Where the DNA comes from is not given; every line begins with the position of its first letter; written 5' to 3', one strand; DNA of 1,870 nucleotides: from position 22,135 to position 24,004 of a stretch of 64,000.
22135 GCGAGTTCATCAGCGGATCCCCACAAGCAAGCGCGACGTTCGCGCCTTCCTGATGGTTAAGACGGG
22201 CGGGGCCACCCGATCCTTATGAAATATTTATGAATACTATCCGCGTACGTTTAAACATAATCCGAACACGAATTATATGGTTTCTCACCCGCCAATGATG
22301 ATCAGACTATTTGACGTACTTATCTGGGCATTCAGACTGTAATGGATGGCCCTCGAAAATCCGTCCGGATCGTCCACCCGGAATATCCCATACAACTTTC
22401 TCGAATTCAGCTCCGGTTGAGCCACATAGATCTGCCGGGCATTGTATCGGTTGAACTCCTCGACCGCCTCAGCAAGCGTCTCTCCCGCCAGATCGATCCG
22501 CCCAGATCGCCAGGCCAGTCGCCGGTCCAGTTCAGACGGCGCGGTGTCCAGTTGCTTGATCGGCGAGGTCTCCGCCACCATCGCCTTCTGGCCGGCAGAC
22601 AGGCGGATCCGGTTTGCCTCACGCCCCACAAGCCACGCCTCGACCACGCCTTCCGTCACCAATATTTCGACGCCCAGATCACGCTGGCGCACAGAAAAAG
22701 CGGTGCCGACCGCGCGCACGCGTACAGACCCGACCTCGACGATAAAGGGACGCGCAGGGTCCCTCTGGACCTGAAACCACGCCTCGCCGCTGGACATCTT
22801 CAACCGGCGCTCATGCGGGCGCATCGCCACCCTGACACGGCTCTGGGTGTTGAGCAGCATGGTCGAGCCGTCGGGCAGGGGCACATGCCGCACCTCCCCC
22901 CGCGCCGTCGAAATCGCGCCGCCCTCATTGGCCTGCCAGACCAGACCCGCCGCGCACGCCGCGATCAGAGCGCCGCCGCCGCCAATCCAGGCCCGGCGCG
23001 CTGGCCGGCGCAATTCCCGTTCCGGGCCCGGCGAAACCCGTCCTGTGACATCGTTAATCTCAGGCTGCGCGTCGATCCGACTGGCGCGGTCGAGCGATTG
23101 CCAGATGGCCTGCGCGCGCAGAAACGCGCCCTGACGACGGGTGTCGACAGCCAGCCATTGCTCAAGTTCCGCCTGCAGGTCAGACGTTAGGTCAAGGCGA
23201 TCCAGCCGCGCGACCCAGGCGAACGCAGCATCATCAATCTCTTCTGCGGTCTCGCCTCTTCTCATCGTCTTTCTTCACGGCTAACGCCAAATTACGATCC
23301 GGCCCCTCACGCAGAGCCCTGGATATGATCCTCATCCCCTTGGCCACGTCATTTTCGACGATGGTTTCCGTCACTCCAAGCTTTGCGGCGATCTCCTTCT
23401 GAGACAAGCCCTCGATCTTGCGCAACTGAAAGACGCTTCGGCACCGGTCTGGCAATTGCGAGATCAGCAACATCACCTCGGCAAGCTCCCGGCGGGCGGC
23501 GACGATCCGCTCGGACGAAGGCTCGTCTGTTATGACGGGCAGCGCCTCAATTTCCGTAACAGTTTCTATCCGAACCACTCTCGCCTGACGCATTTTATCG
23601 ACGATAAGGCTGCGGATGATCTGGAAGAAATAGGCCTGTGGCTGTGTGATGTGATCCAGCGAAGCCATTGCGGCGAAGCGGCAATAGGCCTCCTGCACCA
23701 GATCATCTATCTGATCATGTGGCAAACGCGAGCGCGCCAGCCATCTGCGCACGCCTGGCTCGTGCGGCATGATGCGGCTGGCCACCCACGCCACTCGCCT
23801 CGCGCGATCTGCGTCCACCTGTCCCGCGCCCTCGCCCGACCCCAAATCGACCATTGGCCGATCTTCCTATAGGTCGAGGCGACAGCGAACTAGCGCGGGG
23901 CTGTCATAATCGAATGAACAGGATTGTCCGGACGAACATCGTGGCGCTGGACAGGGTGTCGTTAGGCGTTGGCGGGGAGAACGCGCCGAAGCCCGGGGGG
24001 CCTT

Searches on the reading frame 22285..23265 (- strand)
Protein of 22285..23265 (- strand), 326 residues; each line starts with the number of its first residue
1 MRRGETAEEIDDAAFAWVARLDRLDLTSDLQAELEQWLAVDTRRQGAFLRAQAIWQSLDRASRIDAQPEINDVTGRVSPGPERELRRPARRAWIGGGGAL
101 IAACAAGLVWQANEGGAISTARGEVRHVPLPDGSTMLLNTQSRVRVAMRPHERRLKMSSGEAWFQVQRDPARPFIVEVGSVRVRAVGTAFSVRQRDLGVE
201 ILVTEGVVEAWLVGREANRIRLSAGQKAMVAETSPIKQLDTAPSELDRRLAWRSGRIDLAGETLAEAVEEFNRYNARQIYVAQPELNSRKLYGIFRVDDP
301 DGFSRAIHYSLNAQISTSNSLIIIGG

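Call 50: search_protein_families(library=pfam, proteins=[window:22285-23265:-], max_evalue=0.0001)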
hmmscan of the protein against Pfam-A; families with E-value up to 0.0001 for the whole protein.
window:22285-23265:- (326 aa): 2 families
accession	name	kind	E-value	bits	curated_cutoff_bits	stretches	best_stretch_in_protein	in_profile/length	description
PF04773.18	FecR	-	5.4e-21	75.3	24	1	118-209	3-97/97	FecR protein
PF16220.10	DUF4880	-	6.2e-06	26.4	25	1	12-53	1-42/43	Domain of unknown function (DUF4880)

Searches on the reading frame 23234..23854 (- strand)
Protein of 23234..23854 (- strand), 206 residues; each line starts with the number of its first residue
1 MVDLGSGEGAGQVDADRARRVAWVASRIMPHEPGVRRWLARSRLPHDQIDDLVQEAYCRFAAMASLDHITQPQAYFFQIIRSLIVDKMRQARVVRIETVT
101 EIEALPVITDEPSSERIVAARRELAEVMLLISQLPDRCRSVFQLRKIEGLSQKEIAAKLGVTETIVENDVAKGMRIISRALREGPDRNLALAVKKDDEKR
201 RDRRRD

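Call 50: search_protein_families(library=pfam, proteins=[window:23234-23854:-], max_evalue=0.0001)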
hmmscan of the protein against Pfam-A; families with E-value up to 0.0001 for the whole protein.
window:23234-23854:- (206 aa): 4 families
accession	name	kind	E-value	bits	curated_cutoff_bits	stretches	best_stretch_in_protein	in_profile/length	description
PF08281.18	Sigma70_r4_2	-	5.2e-13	48.9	25.7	1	126-175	3-52/54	Sigma-70, region 4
PF04545.22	Sigma70_r4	-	9.3e-09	35.1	24.1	1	131-164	2-35/50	Sigma-70, region 4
PF04542.20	Sigma70_r2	-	2.9e-07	30.6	24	1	30-92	4-69/71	Sigma-70 region 2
PF07638.17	Sigma70_ECF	-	1.2e-06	29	21.1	1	51-170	51-172/185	ECF sigma factor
